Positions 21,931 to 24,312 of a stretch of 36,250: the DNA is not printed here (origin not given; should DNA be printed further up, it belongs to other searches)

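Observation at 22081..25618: Non-Pyl MttB-family gene probably translationally coupled to a large Fe-S flavoprotein gene, with an apparent composition break at the junction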

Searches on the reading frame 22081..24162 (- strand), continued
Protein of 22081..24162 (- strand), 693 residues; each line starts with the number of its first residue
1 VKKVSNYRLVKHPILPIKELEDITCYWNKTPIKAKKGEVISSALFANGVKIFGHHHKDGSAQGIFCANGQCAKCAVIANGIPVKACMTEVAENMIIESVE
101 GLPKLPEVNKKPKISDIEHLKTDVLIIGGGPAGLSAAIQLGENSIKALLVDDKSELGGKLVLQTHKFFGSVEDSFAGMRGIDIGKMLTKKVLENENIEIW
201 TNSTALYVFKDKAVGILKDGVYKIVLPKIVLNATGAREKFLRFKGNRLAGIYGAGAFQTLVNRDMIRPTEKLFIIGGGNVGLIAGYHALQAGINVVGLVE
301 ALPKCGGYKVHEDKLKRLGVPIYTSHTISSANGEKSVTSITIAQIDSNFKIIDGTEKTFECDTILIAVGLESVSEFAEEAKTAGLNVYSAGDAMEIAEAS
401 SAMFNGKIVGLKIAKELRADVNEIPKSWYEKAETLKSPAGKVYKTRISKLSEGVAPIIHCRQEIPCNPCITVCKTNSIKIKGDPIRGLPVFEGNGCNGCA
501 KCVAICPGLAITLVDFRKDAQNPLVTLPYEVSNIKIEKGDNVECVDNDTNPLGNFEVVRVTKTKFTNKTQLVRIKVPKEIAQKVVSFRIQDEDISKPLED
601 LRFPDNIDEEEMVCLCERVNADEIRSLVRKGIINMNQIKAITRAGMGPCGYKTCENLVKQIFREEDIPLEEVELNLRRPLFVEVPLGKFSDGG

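Call 83: search_protein_families(library=pfam, proteins=[L020:5305-6021:+, L018:5823-7550:+, L016:14008-14832:-, L023:14127-15482:+, L072:6367-8547:+, L087:7010-7942:+, L087:9647-10909:-, L081:4466-5383:+, L014:82-999:+, L079:7069-7632:+], max_evalue=0.00001)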
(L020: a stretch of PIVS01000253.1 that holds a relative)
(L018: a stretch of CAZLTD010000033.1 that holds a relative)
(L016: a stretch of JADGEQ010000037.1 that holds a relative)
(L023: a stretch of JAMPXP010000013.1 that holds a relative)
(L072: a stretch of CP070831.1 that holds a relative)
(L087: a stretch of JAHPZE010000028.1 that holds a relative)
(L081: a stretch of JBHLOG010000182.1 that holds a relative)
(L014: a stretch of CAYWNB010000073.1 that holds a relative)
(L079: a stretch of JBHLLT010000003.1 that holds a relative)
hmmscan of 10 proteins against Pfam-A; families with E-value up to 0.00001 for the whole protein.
L020:5305-6021:+ (238 aa): 2 families
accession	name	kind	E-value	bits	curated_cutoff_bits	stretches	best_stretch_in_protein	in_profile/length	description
PF07729.17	FCD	-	9.5e-23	81.4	24.3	1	101-224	2-124/125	FCD domain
PF00392.27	GntR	-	1.2e-18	67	27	1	12-69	3-60/64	Bacterial regulatory proteins, gntR family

L018:5823-7550:+ (575 aa): 2 families
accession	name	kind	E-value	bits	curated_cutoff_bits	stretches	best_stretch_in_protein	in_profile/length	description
PF08497.15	Radical_SAM_N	-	1.2e-116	389.6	25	1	2-292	1-301/301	Radical SAM N-terminal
PF04055.27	Radical_SAM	-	5.1e-07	30.4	29.5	1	293-501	1-165/166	Radical SAM superfamily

L016:14008-14832:- (274 aa): 1 family
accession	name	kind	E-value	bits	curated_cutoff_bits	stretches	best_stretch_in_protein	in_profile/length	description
PF00753.33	Lactamase_B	-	1e-18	68.5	22.7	1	38-198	18-196/196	Metallo-beta-lactamase superfamily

L023:14127-15482:+ (451 aa): 1 family
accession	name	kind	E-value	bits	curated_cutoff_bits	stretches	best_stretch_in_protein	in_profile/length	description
PF00155.27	Aminotran_1_2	-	2e-24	86.9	19.7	1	52-286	5-242/361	Aminotransferase class I and II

L072:6367-8547:+ (726 aa): 2 families
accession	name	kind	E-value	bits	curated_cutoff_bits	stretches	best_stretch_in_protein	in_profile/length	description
PF01314.23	AFOR_C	-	7.5e-92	308.9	27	1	263-713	8-385/385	Aldehyde ferredoxin oxidoreductase, domains 2 & 3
PF02730.20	AFOR_N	-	6.4e-46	157.1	29.8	1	20-237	2-197/199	Aldehyde ferredoxin oxidoreductase, N-terminal domain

L087:7010-7942:+ (310 aa): 2 families
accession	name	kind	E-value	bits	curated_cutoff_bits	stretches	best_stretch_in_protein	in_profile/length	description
PF00185.30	OTCace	-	8.2e-53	179.1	29.4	1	148-305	2-156/157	Aspartate/ornithine carbamoyltransferase, Asp/Orn binding domain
PF02729.26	OTCace_N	-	5e-45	153.7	29.9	1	3-141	1-148/148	Aspartate/ornithine carbamoyltransferase, carbamoyl-P binding domain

L087:9647-10909:- (420 aa): 1 family
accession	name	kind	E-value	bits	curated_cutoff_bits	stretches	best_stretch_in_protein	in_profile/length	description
PF00202.27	Aminotran_3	-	2.6e-121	405.6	30.5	1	14-416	1-402/403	Aminotransferase class-III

L081:4466-5383:+ (305 aa): 1 family
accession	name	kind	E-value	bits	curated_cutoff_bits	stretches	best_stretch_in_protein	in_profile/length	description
PF00696.33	AA_kinase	-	1e-24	88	24.9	1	2-285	1-234/234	Amino acid kinase family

L014:82-999:+ (305 aa): 1 family
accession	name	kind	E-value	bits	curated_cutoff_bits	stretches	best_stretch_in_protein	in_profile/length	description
PF00892.27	EamA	-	1e-31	110.4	28.2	2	4-140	2-134/135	EamA-like transporter family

L079:7069-7632:+ (187 aa): 2 families
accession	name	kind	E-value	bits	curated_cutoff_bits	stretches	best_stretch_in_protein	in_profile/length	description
PF12724.12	Flavodoxin_5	-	2.7e-18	67.1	27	1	7-141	1-124/145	Flavodoxin domain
PF00258.30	Flavodoxin_1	-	1.6e-08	35.2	25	1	8-89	1-93/143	Flavodoxin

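Call 90: search_protein_families(library=pfam, proteins=[L021:1914-3788:+, L021:4042-5028:+, L021:5034-5567:+, L021:5710-7623:+, L021:8049-9518:-, L021:13445-14131:+, L021:14218-15033:+, L036:3428-4162:+, L036:4168-5616:-, L036:5632-7167:-], max_evalue=0.00001)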
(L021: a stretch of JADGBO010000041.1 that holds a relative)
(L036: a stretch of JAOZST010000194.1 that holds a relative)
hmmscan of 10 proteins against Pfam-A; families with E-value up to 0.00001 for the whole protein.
L021:1914-3788:+ (624 aa): 5 families
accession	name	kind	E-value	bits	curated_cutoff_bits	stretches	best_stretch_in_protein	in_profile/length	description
PF01134.28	GIDA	-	5.5e-156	520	22.1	1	9-398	1-390/391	Glucose inhibited division protein A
PF13932.14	SAM_GIDA_C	-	5.9e-23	80.9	27.1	1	559-615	1-57/57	tRNA modifying enzyme MnmG/GidA C-terminal helical bundle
PF21680.2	GIDA_C_1st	-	4.2e-19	69.5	24.7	1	460-554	1-95/96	tRNA modifying enzyme MnmG/GidA C-terminal helical domain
PF12831.13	FAD_oxidored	-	1.2e-07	31.8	27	1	9-139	1-124/416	FAD dependent oxidoreductase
PF07992.20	Pyr_redox_2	-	1.5e-06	28.3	26.1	1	8-157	1-108/291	Pyridine nucleotide-disulphide oxidoreductase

L021:4042-5028:+ (328 aa): 2 families
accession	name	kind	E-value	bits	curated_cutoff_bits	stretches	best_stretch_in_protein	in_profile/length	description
PF01556.23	DnaJ_C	-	6.4e-38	130.6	26.6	1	159-309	1-152/152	DnaJ C terminal domain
PF00226.36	DnaJ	-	1.3e-28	99.3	27.8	1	10-72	1-63/63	DnaJ domain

L021:5034-5567:+ (177 aa): 1 family
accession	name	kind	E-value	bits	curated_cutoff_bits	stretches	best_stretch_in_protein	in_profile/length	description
PF00156.33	Pribosyltran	-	1.7e-27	96.1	26.3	1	14-156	12-157/158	Phosphoribosyl transferase domain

L021:5710-7623:+ (637 aa): 2 families
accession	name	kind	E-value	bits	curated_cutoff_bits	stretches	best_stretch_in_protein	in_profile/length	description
PF13719.11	Zn_ribbon_5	-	4e-12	46.1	29.3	1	3-39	1-37/37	zinc-ribbon domain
PF13717.11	Zn_ribbon_4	-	9.8e-12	45.1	30.3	1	3-38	1-36/36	zinc-ribbon domain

L021:8049-9518:- (489 aa): 1 family
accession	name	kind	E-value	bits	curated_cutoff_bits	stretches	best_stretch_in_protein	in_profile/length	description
PF06253.16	MTTB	-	1.8e-82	277.4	25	1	13-475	26-488/500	Trimethylamine methyltransferase (MTTB)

L021:13445-14131:+ (228 aa): 1 family
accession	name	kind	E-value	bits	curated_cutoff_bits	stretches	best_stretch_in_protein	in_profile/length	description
PF01205.25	UPF0029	-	2.5e-35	121.2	27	1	36-141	1-107/107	Uncharacterized protein family UPF0029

L021:14218-15033:+ (271 aa): 1 family
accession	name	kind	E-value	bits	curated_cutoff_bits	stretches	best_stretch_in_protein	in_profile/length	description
PF02540.23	NAD_synthase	-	2.4e-49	168.1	21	1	13-251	4-240/242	NAD synthase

L036:3428-4162:+ (244 aa): 2 families
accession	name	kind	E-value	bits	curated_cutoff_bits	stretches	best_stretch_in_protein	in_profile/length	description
PF07729.17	FCD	-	3.4e-21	76.4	24.3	1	101-224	2-124/125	FCD domain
PF00392.27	GntR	-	1.7e-18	66.5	27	1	12-69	3-60/64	Bacterial regulatory proteins, gntR family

L036:4168-5616:- (482 aa): 1 family
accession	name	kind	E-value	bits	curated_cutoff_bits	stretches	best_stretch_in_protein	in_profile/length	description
PF06253.16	MTTB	-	2.4e-79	267.1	25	1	7-480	30-499/500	Trimethylamine methyltransferase (MTTB)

L036:5632-7167:- (511 aa): 5 families
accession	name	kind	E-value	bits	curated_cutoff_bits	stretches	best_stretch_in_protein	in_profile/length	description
PF21018.2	BipA_C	-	2e-47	159.9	23.8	1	386-494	1-109/110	TypA/BipA C-terminal domain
PF00679.30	EFG_C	-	1.4e-21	76.7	27.9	1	299-380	3-84/89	Elongation factor G C-terminus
PF03144.31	GTP_EFTU_D2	-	1.7e-10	41.6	30.3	1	121-191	1-73/73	Elongation factor Tu domain 2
PF00009.33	GTP_EFTU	-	7.4e-10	39.2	26.5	1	2-84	101-184/188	Elongation factor Tu GTP binding domain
PF22042.2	EF-G_D2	-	5.3e-07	30.1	27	1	106-192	1-83/84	Elongation factor G domain 2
